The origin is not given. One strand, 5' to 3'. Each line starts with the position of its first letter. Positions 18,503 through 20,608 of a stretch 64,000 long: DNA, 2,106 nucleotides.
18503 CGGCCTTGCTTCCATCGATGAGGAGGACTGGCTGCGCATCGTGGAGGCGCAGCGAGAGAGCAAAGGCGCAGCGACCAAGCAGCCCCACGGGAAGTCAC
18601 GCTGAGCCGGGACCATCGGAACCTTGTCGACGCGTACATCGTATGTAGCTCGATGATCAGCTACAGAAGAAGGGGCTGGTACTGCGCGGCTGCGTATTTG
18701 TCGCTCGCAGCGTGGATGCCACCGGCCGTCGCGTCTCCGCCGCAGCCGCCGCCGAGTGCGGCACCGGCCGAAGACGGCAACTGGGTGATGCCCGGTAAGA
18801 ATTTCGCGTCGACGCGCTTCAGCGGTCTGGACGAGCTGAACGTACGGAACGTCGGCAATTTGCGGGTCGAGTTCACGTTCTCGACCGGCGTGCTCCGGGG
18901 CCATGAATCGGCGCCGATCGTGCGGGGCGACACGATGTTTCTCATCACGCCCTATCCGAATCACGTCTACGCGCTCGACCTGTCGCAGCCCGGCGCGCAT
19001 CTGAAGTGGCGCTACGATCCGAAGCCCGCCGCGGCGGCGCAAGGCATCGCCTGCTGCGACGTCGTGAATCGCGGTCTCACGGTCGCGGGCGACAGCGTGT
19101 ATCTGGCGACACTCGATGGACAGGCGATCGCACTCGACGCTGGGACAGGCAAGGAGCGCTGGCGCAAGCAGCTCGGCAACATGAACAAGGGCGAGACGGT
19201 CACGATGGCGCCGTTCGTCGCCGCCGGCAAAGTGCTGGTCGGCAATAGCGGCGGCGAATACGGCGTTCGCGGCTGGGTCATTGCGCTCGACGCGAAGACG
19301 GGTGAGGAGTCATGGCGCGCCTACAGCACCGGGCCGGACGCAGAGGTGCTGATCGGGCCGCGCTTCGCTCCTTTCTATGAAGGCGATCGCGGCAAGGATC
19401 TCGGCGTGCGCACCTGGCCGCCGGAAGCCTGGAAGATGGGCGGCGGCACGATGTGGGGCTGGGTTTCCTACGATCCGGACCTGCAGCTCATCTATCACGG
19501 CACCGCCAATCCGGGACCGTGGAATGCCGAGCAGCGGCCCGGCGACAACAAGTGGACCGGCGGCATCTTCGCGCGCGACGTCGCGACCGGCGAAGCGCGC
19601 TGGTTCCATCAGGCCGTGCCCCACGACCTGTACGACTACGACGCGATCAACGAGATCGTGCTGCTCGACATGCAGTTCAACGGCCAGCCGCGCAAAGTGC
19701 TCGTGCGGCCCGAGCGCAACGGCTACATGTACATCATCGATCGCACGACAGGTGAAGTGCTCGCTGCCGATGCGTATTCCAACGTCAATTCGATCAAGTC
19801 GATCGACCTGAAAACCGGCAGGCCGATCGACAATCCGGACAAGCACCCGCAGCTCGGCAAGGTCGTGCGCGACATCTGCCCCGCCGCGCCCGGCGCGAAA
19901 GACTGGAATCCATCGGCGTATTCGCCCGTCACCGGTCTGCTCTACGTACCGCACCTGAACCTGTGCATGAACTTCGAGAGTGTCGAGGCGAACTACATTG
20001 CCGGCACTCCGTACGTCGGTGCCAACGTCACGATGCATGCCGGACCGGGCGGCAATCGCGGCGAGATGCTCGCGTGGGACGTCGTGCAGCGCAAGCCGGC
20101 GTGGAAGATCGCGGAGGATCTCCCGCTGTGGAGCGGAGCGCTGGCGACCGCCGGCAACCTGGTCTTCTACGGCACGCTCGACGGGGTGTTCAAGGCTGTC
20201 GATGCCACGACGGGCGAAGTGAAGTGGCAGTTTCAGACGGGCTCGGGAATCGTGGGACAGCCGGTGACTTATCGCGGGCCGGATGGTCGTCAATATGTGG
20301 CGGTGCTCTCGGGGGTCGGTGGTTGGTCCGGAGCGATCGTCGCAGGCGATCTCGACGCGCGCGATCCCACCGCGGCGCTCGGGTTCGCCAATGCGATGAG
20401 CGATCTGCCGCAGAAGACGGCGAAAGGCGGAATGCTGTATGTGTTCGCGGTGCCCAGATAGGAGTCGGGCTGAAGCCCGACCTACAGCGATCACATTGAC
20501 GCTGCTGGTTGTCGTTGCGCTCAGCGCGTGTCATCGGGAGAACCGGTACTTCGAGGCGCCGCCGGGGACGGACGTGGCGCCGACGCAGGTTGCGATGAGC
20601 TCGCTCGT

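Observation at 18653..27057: Complete caa3-type terminal oxidase embedded between xoxF and xoxJ in one overlapped operon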

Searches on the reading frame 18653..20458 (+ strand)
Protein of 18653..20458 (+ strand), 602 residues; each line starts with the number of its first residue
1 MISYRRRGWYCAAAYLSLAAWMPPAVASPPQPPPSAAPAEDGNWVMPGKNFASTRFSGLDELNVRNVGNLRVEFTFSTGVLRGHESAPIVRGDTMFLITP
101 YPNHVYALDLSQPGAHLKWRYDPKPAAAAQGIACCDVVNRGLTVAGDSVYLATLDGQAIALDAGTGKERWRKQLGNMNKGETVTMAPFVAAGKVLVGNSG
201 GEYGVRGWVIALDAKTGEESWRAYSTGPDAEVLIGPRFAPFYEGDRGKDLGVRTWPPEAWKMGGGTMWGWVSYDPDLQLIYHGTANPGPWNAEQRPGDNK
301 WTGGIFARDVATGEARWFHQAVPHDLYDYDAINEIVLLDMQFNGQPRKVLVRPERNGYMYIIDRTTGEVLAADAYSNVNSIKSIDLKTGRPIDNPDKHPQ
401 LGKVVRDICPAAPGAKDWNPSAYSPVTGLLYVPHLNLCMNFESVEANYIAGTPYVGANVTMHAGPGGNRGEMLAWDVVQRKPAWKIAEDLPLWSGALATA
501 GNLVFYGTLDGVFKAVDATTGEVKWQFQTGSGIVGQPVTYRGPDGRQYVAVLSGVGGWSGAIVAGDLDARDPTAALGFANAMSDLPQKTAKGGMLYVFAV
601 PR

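Call 4: search_protein_families(library=pfam, proteins=[window:18653-20458:+])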
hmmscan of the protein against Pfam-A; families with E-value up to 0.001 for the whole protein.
window:18653-20458:+ (602 aa): 3 families
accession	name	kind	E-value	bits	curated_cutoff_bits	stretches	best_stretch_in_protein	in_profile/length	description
PF01011.28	PQQ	-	1e-58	199.9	26.7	2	44-370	1-335/595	Glucose/ethanol/alcohol dehydrogenase, beta-propeller domain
PF13360.13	PQQ_2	-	1.6e-21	77.5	27.6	2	118-235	16-110/233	Outer membrane protein assembly factor BamB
PF13570.13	Beta-prop_ACSF4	-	1.6e-13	51.2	133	2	473-540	116-184/329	Beta-alanine-activating enzyme, beta-propeller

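Call 5: search_protein_families(library=ncbifam, proteins=[window:18653-20458:+])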
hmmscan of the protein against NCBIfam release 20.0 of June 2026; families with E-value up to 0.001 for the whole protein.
window:18653-20458:+ (602 aa): 6 families
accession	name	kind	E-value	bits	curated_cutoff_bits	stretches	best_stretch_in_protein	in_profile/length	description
TIGR03075.1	PQQ_enz_alc_DH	subfamily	2.9e-190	633.4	480.05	1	39-557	16-530/530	PQQ-dependent dehydrogenase, methanol/ethanol family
TIGR04528.1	acido_non_PQQ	subfamily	4.2e-96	322.6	650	1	43-554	5-485/493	acido-empty-quinoprotein group A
TIGR03074.1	PQQ_membr_DH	subfamily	1e-51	175.7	832.65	3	258-371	386-502/783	membrane-bound PQQ-dependent dehydrogenase, glucose/quinate/shikimate family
TIGR03300.1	assembly_YfgL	equivalog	6.6e-20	71.1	285.2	2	137-228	96-176/377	outer membrane protein assembly factor BamB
NF008351.0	PRK11138.1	equivalog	1.5e-16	59.9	423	2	119-226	93-189/394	outer membrane protein assembly factor BamB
NF053615.1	SerThrKinAfsKStmc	equivalog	2.8e-13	49.4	1300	2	81-223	563-730/809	protein serine/threonine kinase AfsK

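Call 6: find_homologous_proteins(query=window:18653-20458:+)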
Query window:18653-20458:+ (602 aa): 8000 proteins with E <= 0.001 among 8000 candidates; the best 120 are listed.
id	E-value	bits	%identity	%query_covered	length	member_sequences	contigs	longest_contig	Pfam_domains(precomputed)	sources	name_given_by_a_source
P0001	0.0e+0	1250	90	94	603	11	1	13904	PF01011.29,PF13360.14,PF13570.14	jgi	jgi:PQQ-dependent dehydrogenase (methanol/ethanol family)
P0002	0.0e+0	1241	90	94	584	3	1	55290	PF01011.29,PF13360.14,PF13570.14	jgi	jgi:lanthanide-dependent methanol dehydrogenase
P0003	0.0e+0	1227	88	94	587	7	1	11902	PF01011.29,PF13360.14,PF13570.14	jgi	jgi:PQQ-dependent dehydrogenase (methanol/ethanol family)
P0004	0.0e+0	1215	86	99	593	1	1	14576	PF01011.29,PF13360.14,PF13570.14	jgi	jgi:PQQ-dependent dehydrogenase (methanol/ethanol family)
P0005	0.0e+0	1215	88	94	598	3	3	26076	PF01011.29,PF13360.14,PF13570.14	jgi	jgi:PQQ-dependent dehydrogenase (methanol/ethanol family)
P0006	0.0e+0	1215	86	99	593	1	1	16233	PF01011.29,PF13360.14,PF13570.14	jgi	jgi:PQQ-dependent dehydrogenase (methanol/ethanol family)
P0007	0.0e+0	1212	88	94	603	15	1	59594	PF01011.29,PF13360.14,PF13570.14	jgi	jgi:lanthanide-dependent methanol dehydrogenase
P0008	0.0e+0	1208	88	94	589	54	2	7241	PF01011.29,PF13360.14,PF13570.14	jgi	jgi:lanthanide-dependent methanol dehydrogenase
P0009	0.0e+0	1202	87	94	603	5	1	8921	PF01011.29,PF13360.14,PF13570.14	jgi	jgi:PQQ-dependent dehydrogenase (methanol/ethanol family)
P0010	0.0e+0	1188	86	93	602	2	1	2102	PF01011.29,PF13360.14,PF13570.14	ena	-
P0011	0.0e+0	1102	78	93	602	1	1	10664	PF01011.29,PF13360.14,PF13570.14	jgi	jgi:lanthanide-dependent methanol dehydrogenase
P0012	0.0e+0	1094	77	94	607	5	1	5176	PF01011.29,PF13360.14,PF13570.14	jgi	jgi:lanthanide-dependent methanol dehydrogenase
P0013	0.0e+0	1090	78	94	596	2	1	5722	PF01011.29,PF13360.14,PF13570.14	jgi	jgi:lanthanide-dependent methanol dehydrogenase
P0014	0.0e+0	1089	77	94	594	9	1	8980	PF01011.29,PF13360.14,PF13570.14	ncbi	-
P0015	0.0e+0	1086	77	94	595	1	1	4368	PF01011.29,PF13360.14,PF13570.14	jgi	jgi:PQQ-dependent dehydrogenase (methanol/ethanol family)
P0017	0.0e+0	1082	78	94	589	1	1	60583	PF01011.29,PF13360.14,PF13570.14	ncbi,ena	-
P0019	0.0e+0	1072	76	94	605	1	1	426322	PF01011.29,PF13360.14,PF13570.14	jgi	jgi:lanthanide-dependent methanol dehydrogenase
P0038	0.0e+0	1027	76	93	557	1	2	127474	PF01011.29,PF13360.14,PF13570.14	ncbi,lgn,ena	-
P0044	3.5e-290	982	71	94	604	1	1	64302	PF01011.29,PF13360.14,PF13570.14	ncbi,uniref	ncbi:methanol/ethanol family PQQ-dependent dehydrogenase [Benzoatithermus flavus]|uniref:Methanol/et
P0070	4.1e-283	958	67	98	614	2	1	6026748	PF01011.29,PF13360.14,PF13570.14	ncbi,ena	-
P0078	1.4e-282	957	69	94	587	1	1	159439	PF01011.29,PF13360.14,PF13570.14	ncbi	ncbi:MAG: methanol/ethanol family PQQ-dependent dehydrogenase [Gemmatimonas sp.]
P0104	1.1e-279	947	69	94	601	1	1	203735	PF01011.29,PF13360.14,PF13570.14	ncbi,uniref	ncbi:methanol/ethanol family PQQ-dependent dehydrogenase [Rhizorhabdus argentea]|uniref:methanol/eth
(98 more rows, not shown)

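Call 8: find_encoding_contigs(protein=P0007, flank=10000, max_places=3)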
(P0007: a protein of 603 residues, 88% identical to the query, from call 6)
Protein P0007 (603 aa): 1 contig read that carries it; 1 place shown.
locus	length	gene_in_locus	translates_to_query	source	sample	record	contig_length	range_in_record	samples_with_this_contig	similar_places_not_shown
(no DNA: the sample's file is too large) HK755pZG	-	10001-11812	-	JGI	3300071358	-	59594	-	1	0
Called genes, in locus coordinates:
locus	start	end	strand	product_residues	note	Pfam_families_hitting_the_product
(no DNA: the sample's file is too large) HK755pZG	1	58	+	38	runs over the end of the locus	-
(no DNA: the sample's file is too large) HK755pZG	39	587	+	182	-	-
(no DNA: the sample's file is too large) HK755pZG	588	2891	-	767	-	PF07715:Plug, PF00593:TonB_dep_Rec_b-barrel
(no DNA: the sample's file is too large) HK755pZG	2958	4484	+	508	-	PF16927:HisKA_7TM, PF02518:HATPase_c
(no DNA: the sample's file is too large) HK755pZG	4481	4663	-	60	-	-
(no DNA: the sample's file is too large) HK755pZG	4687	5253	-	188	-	PF04972:BON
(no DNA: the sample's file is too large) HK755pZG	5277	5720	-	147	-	PF10116:Host_attach, PF18854:baeRF_family10 (weak), PF18856:baeRF_family12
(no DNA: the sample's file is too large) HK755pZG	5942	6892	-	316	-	PF04972:BON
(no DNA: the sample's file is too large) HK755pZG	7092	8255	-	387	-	PF05559:DUF763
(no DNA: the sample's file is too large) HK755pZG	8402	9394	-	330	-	PF03486:HI0933_like (faint), PF07992:Pyr_redox_2, PF13738:Pyr_redox_3 (faint)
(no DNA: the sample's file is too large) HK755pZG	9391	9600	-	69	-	PF13619:KTSC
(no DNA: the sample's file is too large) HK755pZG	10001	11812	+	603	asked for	PF01011:PQQ, PF13360:PQQ_2, PF13570:Beta-prop_ACSF4 (weak), PF01011:PQQ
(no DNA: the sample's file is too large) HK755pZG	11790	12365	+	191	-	PF13442:Cytochrome_CBB3, PF00034:Cytochrom_C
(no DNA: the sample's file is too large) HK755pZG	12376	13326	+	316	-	PF00116:COX2, PF00034:Cytochrom_C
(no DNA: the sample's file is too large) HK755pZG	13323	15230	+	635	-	PF00115:COX1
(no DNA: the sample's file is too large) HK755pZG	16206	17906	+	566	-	PF09678:Caa3_CtaG, PF00497:SBP_bac_3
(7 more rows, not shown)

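Call 9: find_encoding_contigs(protein=P0017, flank=10000, max_places=3)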
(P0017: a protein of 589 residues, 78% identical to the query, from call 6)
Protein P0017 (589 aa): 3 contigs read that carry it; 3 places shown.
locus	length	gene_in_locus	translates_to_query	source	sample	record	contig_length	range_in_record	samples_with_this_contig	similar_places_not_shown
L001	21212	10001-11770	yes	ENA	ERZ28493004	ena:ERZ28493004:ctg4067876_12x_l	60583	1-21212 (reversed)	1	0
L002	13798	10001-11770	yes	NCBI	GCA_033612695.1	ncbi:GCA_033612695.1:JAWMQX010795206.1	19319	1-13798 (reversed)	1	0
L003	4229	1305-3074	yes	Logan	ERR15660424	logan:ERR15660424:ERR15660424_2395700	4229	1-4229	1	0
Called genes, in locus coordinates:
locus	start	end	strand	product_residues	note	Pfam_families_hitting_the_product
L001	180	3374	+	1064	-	PF01339:CheB_methylest, PF03705:CheR_N, PF01739:CheR, PF08448:PAS_4 (faint), PF13596:PAS_10, PF07536:HWE_HK, PF07568:HisKA_2 (weak)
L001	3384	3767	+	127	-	PF00072:Response_reg (weak)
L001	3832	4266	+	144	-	PF00072:Response_reg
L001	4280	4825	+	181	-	-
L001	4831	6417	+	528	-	PF00890:FAD_binding_2 (weak), PF01134:GIDA (faint), PF01266:DAO, PF01494:FAD_binding_3 (weak), PF01946:Thi4 (weak), PF07992:Pyr_redox_2 (faint), PF13450:NAD_binding_8 (weak), PF00355:Rieske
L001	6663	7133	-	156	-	PF10027:DUF2269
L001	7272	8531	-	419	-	PF01073:3Beta_HSD (weak), PF01370:Epimerase, PF13460:NAD_binding_10, PF13781:DoxX_3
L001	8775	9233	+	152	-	-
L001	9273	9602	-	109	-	PF11154:DUF2934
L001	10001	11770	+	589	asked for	PF01011:PQQ, PF13360:PQQ_2, PF13570:Beta-prop_ACSF4 (weak), PF01011:PQQ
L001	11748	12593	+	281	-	PF00034:Cytochrom_C, PF13442:Cytochrome_CBB3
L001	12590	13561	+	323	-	PF00116:COX2, PF00034:Cytochrom_C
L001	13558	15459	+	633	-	PF00115:COX1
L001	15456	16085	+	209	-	PF00510:COX3 (weak)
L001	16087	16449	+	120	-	-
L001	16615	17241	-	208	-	PF01814:Hemerythrin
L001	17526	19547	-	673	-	PF12439:GDE_N, PF06202:GDE_C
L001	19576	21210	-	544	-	?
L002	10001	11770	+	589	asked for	PF01011:PQQ, PF13360:PQQ_2, PF13570:Beta-prop_ACSF4 (weak), PF01011:PQQ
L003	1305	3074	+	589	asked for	PF01011:PQQ, PF13360:PQQ_2, PF13570:Beta-prop_ACSF4 (weak), PF01011:PQQ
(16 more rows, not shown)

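Call 10: find_encoding_contigs(protein=P0019, flank=10000, max_places=2)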
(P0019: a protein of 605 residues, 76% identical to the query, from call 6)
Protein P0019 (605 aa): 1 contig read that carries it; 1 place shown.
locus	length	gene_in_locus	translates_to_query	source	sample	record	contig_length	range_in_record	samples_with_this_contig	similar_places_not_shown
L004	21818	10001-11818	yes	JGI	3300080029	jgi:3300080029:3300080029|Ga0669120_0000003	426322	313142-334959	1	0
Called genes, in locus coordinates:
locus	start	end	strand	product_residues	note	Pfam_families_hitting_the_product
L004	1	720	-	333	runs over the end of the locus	PF01339:CheB_methylest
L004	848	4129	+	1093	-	PF01339:CheB_methylest, PF03705:CheR_N, PF01739:CheR, PF08448:PAS_4 (faint), PF13596:PAS_10, PF07536:HWE_HK, PF07568:HisKA_2 (weak)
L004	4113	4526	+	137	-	PF00072:Response_reg (weak)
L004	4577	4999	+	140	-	PF00072:Response_reg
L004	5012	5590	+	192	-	-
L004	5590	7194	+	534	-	PF00890:FAD_binding_2 (weak), PF01266:DAO, PF01494:FAD_binding_3 (weak), PF01946:Thi4 (faint), PF12831:FAD_oxidored (weak), PF01593:Amino_oxidase (faint), PF13450:NAD_binding_8, PF00355:Rieske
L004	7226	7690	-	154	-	PF10027:DUF2269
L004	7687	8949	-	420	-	PF01370:Epimerase, PF13460:NAD_binding_10, PF13781:DoxX_3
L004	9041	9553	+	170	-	-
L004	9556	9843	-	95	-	PF11154:DUF2934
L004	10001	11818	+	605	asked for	PF01011:PQQ, PF13360:PQQ_2, PF13570:Beta-prop_ACSF4, PF13360:PQQ_2 (weak), PF01011:PQQ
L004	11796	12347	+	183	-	PF00034:Cytochrom_C, PF13442:Cytochrome_CBB3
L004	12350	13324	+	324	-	PF00116:COX2, PF00034:Cytochrom_C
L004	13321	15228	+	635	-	PF00115:COX1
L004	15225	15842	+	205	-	PF00510:COX3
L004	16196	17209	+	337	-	PF09678:Caa3_CtaG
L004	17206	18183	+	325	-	PF00497:SBP_bac_3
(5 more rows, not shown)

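Call 11: find_encoding_contigs(protein=P0038, flank=10000, max_places=2)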
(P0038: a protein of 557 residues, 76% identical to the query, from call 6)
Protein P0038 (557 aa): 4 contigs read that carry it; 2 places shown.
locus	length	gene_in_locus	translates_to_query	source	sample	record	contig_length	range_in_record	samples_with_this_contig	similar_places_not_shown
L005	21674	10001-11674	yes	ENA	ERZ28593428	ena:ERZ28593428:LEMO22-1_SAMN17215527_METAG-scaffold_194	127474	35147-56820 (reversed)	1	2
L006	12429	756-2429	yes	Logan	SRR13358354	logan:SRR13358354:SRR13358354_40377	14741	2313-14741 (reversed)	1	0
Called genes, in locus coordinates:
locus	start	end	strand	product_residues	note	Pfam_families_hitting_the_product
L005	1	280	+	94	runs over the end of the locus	-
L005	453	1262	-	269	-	PF00106:adh_short, PF01370:Epimerase (weak), PF08659:KR, PF23441:SDR (weak), PF13561:adh_short_C2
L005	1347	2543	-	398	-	PF05359:DUF748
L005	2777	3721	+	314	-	PF07536:HWE_HK, PF07568:HisKA_2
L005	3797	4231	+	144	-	PF00072:Response_reg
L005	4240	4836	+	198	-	-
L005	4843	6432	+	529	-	PF01266:DAO, PF01494:FAD_binding_3 (weak), PF01946:Thi4 (weak), PF07992:Pyr_redox_2 (faint), PF13450:NAD_binding_8 (weak), PF13738:Pyr_redox_3 (faint), PF01593:Amino_oxidase (faint), PF00355:Rieske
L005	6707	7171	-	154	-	PF10027:DUF2269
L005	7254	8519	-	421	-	PF01073:3Beta_HSD (faint), PF01370:Epimerase, PF13460:NAD_binding_10, PF13781:DoxX_3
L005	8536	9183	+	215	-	-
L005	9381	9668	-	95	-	PF11154:DUF2934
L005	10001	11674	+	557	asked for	PF01011:PQQ, PF13360:PQQ_2, PF13570:Beta-prop_ACSF4 (weak), PF01011:PQQ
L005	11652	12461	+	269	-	PF00034:Cytochrom_C, PF13442:Cytochrome_CBB3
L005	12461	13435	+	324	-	PF00116:COX2, PF00034:Cytochrom_C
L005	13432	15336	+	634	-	PF00115:COX1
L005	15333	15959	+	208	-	PF00510:COX3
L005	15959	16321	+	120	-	-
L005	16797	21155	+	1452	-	PF01336:tRNA_anti-codon (faint), PF08448:PAS_4, PF13426:PAS_9 (weak), PF00512:HisKA, PF02518:HATPase_c, PF00072:Response_reg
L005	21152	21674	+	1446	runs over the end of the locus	PF00989:PAS (weak), PF08448:PAS_4, PF00512:HisKA, PF02518:HATPase_c, PF00072:Response_reg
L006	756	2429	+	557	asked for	PF01011:PQQ, PF13360:PQQ_2, PF13570:Beta-prop_ACSF4 (weak), PF01011:PQQ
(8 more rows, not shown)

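Call 12: find_encoding_contigs(protein=P0044, flank=10000, max_places=2)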
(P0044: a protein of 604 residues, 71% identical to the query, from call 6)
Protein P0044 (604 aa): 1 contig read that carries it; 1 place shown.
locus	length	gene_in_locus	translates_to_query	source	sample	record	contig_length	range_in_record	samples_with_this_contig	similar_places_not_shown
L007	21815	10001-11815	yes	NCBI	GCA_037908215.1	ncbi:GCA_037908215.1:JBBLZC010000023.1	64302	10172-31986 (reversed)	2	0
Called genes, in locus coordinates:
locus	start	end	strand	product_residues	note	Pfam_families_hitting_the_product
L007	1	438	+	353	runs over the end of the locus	PF13579:Glyco_trans_4_4 (weak), PF13439:Glyco_transf_4 (weak), PF20706:GT4-conflict, PF00534:Glycos_transf_1, PF13692:Glyco_trans_1_4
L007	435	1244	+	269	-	PF13649:Methyltransf_25 (weak)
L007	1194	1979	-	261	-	PF05050:Methyltransf_21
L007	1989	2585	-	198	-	PF04264:YceI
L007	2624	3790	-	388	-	PF00925:GTP_cyclohydro2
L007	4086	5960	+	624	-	PF00535:Glycos_transf_2 (weak), PF13632:Glyco_trans_2_3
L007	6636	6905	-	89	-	-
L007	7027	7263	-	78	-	PF06568:YjiS-like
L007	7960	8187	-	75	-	PF10276:zf-CHCC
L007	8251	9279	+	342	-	PF00005:ABC_tran, PF13304:AAA_21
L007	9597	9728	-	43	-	-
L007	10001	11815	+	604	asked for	PF01011:PQQ, PF13360:PQQ_2 (faint), PF13570:Beta-prop_ACSF4 (faint), PF01011:PQQ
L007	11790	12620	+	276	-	PF00497:SBP_bac_3 (weak)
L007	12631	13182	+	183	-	PF13442:Cytochrome_CBB3, PF00034:Cytochrom_C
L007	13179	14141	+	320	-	PF13473:Cupredoxin_1 (weak), PF00116:COX2, PF00034:Cytochrom_C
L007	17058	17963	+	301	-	PF09678:Caa3_CtaG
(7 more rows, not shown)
